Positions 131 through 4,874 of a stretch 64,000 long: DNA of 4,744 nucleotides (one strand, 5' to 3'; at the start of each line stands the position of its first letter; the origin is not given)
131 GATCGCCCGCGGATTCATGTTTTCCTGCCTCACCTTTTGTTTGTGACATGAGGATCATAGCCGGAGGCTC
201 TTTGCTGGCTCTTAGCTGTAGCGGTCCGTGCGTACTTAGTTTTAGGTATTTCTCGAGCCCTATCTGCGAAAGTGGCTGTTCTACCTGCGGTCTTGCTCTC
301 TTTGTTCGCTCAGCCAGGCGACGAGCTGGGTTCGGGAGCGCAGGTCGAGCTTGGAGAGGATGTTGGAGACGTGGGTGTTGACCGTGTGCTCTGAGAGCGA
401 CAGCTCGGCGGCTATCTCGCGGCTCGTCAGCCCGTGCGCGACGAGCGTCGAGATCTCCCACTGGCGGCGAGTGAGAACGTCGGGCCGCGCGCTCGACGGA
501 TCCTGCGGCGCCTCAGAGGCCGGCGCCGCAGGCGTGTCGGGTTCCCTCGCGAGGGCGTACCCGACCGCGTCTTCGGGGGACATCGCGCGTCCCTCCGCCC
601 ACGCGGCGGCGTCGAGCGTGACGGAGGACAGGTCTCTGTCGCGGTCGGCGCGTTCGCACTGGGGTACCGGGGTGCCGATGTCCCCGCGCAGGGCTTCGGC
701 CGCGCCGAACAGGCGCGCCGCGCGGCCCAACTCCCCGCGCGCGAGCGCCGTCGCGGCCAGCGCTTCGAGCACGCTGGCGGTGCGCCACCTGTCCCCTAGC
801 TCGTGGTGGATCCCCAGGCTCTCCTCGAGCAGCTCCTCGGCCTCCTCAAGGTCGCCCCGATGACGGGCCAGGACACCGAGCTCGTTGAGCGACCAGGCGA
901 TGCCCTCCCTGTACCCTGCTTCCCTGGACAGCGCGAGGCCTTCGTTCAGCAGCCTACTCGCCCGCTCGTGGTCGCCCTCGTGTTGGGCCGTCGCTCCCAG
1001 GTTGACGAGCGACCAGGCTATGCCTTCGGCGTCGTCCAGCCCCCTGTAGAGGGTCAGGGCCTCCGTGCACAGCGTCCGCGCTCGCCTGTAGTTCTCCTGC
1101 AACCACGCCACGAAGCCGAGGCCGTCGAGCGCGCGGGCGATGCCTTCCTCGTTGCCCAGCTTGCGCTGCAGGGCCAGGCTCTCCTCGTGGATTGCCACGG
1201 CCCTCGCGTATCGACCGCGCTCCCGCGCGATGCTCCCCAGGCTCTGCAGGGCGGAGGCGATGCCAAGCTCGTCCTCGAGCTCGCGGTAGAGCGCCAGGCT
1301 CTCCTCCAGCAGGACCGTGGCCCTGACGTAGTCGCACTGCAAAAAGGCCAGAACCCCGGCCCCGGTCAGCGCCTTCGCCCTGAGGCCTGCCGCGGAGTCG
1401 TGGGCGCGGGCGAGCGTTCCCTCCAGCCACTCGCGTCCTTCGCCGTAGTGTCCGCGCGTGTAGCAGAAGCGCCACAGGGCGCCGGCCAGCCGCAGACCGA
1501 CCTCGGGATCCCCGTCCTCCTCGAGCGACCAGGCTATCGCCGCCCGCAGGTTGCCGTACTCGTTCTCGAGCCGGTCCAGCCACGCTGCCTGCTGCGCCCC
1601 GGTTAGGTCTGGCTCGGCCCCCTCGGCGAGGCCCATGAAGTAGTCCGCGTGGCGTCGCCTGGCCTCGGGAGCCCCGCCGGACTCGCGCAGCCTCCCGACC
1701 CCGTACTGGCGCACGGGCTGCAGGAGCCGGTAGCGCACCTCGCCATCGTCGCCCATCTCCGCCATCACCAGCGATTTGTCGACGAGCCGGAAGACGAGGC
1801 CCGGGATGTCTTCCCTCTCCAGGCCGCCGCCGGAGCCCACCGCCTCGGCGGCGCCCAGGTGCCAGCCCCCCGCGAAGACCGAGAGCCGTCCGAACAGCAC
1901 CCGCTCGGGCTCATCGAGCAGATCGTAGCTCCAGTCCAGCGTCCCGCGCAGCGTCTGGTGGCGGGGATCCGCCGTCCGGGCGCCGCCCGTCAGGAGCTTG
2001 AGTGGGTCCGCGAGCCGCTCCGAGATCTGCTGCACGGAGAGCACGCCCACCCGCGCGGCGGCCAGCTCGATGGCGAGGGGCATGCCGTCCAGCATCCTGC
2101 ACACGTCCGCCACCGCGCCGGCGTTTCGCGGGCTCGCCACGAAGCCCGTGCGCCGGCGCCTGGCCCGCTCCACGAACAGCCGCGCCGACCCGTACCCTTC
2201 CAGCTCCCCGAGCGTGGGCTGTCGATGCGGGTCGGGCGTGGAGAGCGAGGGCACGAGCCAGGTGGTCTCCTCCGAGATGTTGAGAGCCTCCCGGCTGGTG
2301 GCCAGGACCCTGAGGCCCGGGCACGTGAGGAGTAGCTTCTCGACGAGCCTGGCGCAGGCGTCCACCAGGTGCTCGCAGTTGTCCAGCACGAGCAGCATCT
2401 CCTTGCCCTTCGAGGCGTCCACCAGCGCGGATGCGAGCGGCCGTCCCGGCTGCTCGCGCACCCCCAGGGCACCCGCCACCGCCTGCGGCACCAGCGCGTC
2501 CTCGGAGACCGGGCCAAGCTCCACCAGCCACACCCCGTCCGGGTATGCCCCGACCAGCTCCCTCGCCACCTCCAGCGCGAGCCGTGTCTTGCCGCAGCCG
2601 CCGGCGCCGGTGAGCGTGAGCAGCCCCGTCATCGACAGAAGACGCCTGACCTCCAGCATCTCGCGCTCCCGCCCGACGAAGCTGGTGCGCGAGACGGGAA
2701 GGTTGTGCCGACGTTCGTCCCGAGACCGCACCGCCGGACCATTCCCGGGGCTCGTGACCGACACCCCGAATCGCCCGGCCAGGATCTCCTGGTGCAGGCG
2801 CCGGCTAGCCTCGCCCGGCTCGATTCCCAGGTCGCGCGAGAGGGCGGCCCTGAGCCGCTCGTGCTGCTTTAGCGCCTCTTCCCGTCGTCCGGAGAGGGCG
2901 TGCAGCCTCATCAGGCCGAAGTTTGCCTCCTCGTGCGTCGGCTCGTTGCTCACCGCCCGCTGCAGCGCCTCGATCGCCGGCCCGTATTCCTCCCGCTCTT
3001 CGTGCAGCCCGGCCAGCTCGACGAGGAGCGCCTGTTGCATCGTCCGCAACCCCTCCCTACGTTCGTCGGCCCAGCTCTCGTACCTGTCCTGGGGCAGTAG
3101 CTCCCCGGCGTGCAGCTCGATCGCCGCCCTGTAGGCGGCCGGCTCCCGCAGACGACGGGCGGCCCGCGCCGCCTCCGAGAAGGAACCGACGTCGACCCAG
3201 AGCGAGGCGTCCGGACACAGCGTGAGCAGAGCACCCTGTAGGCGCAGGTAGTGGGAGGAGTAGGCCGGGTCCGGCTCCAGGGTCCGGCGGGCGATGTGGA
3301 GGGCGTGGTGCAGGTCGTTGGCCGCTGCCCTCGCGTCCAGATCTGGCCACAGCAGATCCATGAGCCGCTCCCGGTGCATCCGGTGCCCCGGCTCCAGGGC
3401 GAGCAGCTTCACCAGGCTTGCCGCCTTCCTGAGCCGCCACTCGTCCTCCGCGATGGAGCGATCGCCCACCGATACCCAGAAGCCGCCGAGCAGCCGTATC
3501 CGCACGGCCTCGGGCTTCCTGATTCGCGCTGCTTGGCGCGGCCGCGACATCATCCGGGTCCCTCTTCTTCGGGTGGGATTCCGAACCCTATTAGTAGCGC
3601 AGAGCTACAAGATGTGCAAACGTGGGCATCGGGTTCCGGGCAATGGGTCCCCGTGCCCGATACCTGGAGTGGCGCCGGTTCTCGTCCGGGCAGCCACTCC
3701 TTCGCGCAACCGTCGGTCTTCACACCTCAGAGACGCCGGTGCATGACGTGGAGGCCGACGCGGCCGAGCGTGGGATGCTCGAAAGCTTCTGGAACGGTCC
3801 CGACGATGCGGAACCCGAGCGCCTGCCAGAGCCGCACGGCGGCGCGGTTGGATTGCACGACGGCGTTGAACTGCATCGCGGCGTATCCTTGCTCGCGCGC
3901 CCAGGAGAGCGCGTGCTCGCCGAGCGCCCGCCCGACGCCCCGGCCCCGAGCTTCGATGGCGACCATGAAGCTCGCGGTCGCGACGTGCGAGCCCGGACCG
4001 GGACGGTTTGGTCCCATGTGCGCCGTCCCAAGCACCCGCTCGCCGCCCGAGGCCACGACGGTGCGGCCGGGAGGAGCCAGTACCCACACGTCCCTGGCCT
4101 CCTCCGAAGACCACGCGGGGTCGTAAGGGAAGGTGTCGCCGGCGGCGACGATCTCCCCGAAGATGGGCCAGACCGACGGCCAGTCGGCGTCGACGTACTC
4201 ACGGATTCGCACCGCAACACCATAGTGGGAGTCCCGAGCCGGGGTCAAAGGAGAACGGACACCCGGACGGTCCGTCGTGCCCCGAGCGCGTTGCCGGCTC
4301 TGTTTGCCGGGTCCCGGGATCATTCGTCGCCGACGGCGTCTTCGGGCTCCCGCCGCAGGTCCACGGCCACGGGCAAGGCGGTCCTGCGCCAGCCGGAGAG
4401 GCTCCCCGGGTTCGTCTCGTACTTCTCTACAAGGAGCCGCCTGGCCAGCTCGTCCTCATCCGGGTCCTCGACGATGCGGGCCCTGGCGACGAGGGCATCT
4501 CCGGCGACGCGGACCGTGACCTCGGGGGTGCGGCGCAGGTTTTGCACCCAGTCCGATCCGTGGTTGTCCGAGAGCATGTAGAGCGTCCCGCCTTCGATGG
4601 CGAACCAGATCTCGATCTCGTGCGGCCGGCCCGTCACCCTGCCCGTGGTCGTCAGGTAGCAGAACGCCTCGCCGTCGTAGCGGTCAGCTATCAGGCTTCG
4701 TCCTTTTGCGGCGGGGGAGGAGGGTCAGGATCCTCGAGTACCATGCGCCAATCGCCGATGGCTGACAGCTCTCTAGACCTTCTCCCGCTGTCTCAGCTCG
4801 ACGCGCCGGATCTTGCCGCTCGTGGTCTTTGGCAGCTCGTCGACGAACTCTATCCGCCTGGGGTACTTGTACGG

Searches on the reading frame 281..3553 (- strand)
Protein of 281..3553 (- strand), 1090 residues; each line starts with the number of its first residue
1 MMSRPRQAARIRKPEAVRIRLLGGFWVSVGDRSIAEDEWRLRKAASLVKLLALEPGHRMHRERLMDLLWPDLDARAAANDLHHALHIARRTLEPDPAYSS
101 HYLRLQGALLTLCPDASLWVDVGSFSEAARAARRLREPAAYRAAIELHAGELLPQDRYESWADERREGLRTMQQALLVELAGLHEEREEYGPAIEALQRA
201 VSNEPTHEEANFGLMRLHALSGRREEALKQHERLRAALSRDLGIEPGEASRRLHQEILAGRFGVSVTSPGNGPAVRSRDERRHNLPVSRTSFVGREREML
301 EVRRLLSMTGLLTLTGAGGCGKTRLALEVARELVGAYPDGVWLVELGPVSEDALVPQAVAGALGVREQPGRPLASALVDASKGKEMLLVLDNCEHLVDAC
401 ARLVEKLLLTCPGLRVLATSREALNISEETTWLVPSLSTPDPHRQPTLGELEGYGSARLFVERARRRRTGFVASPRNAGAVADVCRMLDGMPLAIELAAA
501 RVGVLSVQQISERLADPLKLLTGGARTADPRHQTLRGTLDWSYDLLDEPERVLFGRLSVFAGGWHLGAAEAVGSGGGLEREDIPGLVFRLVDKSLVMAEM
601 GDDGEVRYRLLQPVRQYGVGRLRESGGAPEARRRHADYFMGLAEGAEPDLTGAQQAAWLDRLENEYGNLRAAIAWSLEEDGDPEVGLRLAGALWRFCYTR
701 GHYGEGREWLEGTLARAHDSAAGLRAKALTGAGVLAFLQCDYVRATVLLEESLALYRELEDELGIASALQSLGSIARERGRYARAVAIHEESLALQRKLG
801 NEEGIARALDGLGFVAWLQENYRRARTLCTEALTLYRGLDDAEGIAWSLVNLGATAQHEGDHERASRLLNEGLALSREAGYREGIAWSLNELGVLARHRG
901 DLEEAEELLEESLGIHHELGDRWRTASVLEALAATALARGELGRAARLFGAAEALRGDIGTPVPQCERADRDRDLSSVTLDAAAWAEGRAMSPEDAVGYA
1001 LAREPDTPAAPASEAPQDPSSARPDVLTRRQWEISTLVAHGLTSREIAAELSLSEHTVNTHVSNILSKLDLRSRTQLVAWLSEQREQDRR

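Call 58: search_protein_families(library=pfam, proteins=[window:281-3553:-], max_evalue=0.00001)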
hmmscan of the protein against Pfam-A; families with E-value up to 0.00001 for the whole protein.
window:281-3553:- (1090 aa): 10 families
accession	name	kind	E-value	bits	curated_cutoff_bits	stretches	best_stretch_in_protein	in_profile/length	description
PF13424.12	TPR_12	-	1.1e-28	99.6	30.1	3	805-878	2-77/77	Tetratricopeptide repeat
PF00196.25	GerE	-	1.4e-17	63.5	23.5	1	1025-1080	1-56/57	Bacterial regulatory proteins, luxR family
PF03704.23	BTAD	-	4.1e-17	63.3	22.1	1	121-258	2-146/146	Bacterial transcriptional activator domain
PF13374.12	TPR_10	-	7e-14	51.7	27.5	0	886-918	2-34/42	Tetratricopeptide repeat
PF00515.34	TPR_1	-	1.1e-12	47.7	27.8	0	886-915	1-30/34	Tetratricopeptide repeat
PF07719.23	TPR_2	-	1.6e-11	43.8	27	0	806-837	1-32/34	Tetratricopeptide repeat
PF17874.7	TPR_MalT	-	1.5e-10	41.3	45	1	812-955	46-190/336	MalT-like TPR region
PF13176.12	TPR_7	-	9e-08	32.1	27.9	0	768-800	1-33/36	Tetratricopeptide repeat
PF13181.12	TPR_8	-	2.1e-07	31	25.7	0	889-915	4-30/34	Tetratricopeptide repeat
PF13401.12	AAA_22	-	6.1e-06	27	27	0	310-405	6-105/130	AAA domain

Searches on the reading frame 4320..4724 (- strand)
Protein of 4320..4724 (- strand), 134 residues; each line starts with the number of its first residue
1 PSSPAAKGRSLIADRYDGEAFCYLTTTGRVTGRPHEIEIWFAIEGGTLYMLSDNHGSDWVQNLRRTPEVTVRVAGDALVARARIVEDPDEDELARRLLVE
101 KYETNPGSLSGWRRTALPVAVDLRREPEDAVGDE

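Call 58: search_protein_families(library=pfam, proteins=[window:4320-4724:-], max_evalue=0.00001)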
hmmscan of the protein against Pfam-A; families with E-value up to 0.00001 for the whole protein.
window:4320-4724:- (134 aa): 2 families
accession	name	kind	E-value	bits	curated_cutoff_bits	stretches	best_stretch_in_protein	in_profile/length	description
PF04075.20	F420H2_quin_red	-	1.4e-12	48.3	22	1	13-122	17-128/130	F420H(2)-dependent quinone reductase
PF01243.27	PNPOx_N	-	6.5e-07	30.2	28.1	1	15-105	8-96/120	Pyridoxamine 5'-phosphate oxidase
